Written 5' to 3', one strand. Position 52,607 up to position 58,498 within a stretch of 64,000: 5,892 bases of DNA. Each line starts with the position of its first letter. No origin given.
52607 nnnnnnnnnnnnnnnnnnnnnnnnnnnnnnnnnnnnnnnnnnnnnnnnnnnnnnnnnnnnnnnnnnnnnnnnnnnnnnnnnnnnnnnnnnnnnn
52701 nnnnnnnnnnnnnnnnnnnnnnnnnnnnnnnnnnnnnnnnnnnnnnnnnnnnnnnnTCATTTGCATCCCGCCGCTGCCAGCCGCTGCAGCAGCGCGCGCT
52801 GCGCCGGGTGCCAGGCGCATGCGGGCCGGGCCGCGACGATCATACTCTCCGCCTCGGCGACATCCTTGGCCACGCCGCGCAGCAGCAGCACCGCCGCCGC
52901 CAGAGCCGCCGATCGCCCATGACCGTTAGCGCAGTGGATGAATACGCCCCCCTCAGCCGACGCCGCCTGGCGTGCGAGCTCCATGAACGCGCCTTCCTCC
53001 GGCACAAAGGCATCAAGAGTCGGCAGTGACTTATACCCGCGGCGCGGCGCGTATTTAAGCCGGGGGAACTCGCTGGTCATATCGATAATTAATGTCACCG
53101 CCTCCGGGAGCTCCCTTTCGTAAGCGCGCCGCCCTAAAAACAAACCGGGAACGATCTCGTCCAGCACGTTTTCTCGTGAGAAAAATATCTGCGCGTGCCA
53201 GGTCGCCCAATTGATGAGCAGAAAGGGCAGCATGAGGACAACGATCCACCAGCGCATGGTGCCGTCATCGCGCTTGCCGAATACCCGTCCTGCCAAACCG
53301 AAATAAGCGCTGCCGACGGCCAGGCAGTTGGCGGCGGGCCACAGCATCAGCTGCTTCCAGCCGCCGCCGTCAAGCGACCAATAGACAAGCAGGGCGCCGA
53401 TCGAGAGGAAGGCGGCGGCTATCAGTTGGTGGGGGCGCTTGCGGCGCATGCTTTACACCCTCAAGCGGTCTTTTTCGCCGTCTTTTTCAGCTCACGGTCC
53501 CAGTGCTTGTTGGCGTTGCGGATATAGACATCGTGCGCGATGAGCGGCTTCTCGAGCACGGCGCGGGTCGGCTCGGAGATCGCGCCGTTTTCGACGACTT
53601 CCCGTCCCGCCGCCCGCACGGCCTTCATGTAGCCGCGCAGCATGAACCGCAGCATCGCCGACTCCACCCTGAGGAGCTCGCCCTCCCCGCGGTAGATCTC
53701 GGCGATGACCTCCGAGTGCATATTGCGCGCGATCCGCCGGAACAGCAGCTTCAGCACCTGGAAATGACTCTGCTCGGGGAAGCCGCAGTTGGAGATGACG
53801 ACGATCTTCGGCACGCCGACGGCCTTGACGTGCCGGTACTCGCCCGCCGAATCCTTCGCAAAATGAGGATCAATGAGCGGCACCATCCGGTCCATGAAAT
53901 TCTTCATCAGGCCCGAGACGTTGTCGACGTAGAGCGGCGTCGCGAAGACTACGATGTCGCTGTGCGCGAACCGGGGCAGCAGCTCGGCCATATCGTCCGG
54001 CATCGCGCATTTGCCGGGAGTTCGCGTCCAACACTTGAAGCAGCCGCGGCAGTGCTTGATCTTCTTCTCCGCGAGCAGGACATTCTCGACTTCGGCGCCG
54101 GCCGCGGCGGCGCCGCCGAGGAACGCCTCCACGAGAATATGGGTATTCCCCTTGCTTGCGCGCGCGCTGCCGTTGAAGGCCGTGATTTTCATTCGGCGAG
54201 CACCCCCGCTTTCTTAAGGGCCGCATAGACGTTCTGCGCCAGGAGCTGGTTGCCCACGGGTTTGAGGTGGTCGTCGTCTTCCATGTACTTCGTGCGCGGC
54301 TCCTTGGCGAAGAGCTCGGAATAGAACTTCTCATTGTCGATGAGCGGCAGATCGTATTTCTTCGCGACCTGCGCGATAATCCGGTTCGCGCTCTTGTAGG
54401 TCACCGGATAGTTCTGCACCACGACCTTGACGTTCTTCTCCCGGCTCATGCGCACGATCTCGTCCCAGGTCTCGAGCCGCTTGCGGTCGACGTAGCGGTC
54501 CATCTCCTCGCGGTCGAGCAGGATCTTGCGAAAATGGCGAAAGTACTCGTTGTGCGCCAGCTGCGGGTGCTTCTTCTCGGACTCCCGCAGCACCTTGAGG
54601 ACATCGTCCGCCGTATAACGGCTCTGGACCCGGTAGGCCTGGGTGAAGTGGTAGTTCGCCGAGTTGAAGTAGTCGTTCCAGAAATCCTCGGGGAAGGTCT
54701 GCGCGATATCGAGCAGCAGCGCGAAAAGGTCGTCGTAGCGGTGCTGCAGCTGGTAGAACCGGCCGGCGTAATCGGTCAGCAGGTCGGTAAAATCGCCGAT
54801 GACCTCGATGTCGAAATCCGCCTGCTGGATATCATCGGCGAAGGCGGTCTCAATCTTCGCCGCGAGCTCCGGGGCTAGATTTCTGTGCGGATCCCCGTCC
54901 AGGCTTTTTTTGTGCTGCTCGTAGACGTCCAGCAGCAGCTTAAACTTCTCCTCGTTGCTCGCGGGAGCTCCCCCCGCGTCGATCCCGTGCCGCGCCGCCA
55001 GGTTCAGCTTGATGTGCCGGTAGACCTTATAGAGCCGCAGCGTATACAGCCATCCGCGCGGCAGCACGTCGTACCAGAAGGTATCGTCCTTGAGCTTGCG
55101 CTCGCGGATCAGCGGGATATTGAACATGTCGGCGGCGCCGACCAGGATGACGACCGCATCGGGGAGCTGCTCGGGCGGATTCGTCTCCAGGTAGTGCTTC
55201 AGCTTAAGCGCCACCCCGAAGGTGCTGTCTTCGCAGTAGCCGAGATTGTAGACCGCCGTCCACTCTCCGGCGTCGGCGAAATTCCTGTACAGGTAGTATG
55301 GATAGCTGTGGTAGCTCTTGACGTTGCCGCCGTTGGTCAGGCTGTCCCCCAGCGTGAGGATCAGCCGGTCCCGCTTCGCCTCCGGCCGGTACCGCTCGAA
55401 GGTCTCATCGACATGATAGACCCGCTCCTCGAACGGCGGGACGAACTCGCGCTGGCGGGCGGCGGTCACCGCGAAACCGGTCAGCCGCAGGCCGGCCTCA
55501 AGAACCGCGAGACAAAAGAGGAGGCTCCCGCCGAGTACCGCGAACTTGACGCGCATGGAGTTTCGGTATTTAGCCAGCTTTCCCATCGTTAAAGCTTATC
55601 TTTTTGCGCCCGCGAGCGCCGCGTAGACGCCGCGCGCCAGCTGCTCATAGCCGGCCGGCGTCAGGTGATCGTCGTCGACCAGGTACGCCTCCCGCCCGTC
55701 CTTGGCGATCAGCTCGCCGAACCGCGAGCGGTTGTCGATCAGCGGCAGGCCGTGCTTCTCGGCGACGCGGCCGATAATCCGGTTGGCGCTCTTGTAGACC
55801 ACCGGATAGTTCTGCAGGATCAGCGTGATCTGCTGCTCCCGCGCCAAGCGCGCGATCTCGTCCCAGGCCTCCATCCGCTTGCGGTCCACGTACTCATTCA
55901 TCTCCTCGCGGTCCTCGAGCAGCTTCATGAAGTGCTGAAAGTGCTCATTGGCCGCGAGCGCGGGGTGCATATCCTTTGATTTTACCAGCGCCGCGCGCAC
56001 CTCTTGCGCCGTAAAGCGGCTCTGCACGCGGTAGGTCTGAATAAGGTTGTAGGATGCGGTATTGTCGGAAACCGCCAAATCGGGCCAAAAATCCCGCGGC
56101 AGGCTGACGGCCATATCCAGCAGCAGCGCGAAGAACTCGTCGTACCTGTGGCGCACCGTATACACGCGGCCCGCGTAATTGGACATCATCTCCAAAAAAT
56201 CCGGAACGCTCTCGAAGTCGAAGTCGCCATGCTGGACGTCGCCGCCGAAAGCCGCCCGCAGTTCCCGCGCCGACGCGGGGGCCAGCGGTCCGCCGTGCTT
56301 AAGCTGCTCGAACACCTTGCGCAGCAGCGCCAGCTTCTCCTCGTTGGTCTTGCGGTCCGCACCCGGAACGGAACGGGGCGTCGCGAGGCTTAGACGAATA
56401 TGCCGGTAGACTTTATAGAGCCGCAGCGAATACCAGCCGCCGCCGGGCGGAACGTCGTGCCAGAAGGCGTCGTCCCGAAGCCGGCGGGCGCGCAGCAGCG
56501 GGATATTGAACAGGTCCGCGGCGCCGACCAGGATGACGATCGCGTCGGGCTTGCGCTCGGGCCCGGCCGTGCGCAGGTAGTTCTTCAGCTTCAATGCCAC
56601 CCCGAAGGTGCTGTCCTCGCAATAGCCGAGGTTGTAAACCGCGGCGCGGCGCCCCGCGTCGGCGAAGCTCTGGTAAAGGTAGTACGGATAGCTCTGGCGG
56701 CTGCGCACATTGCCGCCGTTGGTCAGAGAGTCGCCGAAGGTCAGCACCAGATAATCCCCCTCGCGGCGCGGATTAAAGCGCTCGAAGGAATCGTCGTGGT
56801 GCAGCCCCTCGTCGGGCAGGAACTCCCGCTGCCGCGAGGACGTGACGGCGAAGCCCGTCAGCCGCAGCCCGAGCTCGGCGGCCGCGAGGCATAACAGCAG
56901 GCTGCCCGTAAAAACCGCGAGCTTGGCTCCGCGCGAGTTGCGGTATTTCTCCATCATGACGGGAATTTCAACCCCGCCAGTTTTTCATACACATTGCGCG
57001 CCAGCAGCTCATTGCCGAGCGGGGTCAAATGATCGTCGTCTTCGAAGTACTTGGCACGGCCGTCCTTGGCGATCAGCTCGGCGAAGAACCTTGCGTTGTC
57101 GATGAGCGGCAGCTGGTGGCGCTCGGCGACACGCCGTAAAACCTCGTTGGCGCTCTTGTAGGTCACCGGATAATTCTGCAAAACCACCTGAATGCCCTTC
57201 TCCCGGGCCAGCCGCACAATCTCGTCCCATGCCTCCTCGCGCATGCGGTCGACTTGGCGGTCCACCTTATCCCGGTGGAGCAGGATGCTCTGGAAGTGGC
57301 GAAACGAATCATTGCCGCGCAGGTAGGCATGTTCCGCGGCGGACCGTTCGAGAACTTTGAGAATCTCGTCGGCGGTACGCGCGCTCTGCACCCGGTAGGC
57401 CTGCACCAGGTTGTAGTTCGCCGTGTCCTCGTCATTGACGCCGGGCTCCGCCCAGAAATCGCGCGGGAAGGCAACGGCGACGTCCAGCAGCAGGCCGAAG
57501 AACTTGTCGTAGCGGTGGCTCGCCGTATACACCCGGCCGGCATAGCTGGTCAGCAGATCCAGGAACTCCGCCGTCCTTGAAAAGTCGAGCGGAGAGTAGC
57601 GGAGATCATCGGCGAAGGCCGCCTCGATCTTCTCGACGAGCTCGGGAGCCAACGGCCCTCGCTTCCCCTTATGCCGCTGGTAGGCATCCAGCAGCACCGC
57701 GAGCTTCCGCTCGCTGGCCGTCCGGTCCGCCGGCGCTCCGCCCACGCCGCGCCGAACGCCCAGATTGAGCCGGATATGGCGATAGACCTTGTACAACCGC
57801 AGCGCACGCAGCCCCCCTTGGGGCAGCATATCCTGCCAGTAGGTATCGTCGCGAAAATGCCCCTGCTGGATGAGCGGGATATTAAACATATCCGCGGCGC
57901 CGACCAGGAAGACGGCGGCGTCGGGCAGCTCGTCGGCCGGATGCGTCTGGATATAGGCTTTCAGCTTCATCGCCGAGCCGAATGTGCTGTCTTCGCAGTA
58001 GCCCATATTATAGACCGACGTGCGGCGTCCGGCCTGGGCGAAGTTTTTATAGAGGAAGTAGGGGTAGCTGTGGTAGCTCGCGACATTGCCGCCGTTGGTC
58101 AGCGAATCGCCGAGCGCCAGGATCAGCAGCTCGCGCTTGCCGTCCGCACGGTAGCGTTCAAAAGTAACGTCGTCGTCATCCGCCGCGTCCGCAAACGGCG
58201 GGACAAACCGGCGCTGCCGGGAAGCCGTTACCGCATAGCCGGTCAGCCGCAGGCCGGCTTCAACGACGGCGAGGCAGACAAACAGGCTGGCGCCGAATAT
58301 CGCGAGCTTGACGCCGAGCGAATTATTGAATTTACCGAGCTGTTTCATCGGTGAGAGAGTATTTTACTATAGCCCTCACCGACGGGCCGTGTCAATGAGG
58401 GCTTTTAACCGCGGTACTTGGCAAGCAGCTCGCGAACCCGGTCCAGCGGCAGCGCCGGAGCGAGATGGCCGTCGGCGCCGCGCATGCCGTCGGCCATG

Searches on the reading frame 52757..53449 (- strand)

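Call 22: search_protein_families(library=pfam, proteins=[window:52757-53449:-], max_evalue=0.001)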
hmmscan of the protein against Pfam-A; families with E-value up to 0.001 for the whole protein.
window:52757-53449:- (230 aa): 3 families
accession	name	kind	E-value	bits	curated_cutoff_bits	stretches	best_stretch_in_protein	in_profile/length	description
PF22784.1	PTP-SAK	-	2.5e-05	24.8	27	1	141-218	59-140/153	Swiss Army Knife protein, DSP-PTPase phosphatase domain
PF00782.25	DSPc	-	2.5e-05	24.5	33.5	1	157-210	64-116/133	Dual specificity phosphatase, catalytic domain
PF22785.1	Tc-R-P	-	0.00032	21.6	27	1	154-192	67-105/106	Polymorphic toxin system, DSP-PTPase phosphatase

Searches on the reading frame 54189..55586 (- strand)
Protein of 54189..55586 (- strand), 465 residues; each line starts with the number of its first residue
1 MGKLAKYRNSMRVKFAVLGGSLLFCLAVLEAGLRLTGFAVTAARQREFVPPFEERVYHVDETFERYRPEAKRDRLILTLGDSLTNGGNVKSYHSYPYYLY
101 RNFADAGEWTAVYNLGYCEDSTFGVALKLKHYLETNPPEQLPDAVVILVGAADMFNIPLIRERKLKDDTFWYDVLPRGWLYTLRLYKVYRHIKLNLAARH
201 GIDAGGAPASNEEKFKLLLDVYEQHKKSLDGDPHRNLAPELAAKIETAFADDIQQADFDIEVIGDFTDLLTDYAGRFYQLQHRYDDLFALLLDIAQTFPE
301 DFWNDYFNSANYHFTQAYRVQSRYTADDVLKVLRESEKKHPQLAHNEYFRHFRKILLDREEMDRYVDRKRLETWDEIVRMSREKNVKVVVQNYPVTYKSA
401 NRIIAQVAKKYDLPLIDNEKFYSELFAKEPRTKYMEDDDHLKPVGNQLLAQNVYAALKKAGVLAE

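Call 22: search_protein_families(library=pfam, proteins=[window:54189-55586:-], max_evalue=0.001)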
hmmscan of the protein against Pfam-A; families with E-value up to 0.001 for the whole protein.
window:54189-55586:- (465 aa): 2 families
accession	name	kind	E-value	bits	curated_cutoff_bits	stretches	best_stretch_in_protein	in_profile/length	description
PF13472.12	Lipase_GDSL_2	-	4.5e-13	50.5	32.9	1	79-156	2-77/178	GDSL-like Lipase/Acylhydrolase family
PF00657.28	Lipase_GDSL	-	2.5e-06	28.3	23.6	0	76-156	1-91/208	GDSL-like Lipase/Acylhydrolase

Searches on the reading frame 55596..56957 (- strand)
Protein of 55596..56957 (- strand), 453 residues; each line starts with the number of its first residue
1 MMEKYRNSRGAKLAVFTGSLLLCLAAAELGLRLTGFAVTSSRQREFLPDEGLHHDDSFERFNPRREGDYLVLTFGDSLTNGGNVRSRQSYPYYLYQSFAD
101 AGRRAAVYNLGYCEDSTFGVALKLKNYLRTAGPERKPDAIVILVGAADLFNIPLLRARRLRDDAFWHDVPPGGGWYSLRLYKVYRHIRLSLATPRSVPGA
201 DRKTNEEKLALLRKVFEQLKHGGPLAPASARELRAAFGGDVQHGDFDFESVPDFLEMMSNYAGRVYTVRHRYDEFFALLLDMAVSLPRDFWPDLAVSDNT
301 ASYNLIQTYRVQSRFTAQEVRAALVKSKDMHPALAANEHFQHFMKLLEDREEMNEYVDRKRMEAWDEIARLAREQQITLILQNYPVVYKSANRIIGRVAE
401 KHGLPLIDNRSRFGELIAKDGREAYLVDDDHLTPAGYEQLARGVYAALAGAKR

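Call 22: search_protein_families(library=pfam, proteins=[window:55596-56957:-], max_evalue=0.001)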
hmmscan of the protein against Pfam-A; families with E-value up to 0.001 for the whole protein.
window:55596-56957:- (453 aa): 2 families
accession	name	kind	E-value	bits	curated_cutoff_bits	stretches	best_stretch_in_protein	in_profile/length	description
PF13472.12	Lipase_GDSL_2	-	8.2e-15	56.2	32.9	1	74-218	2-137/178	GDSL-like Lipase/Acylhydrolase family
PF00657.28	Lipase_GDSL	-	1.9e-08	35.1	23.6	1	71-151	1-91/208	GDSL-like Lipase/Acylhydrolase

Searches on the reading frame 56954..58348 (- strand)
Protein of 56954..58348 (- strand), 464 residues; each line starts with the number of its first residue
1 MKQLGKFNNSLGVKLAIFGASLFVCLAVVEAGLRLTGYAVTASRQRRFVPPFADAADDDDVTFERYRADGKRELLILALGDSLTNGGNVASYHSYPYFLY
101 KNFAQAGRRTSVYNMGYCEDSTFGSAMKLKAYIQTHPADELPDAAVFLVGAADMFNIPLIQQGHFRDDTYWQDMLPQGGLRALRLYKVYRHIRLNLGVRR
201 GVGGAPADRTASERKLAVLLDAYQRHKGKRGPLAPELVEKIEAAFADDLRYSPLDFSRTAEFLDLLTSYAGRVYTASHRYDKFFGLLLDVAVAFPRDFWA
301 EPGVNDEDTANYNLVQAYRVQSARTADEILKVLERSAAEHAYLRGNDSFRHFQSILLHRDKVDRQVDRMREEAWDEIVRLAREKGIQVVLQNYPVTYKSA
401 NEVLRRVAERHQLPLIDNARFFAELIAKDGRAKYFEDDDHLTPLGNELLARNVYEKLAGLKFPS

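Call 22: search_protein_families(library=pfam, proteins=[window:56954-58348:-], max_evalue=0.001)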
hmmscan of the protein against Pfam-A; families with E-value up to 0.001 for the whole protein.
window:56954-58348:- (464 aa): 2 families
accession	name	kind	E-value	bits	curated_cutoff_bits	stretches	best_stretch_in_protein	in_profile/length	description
PF13472.12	Lipase_GDSL_2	-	1.7e-12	48.6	32.9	1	78-195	1-99/178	GDSL-like Lipase/Acylhydrolase family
PF00657.28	Lipase_GDSL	-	8.3e-07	29.8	23.6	0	76-156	1-91/208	GDSL-like Lipase/Acylhydrolase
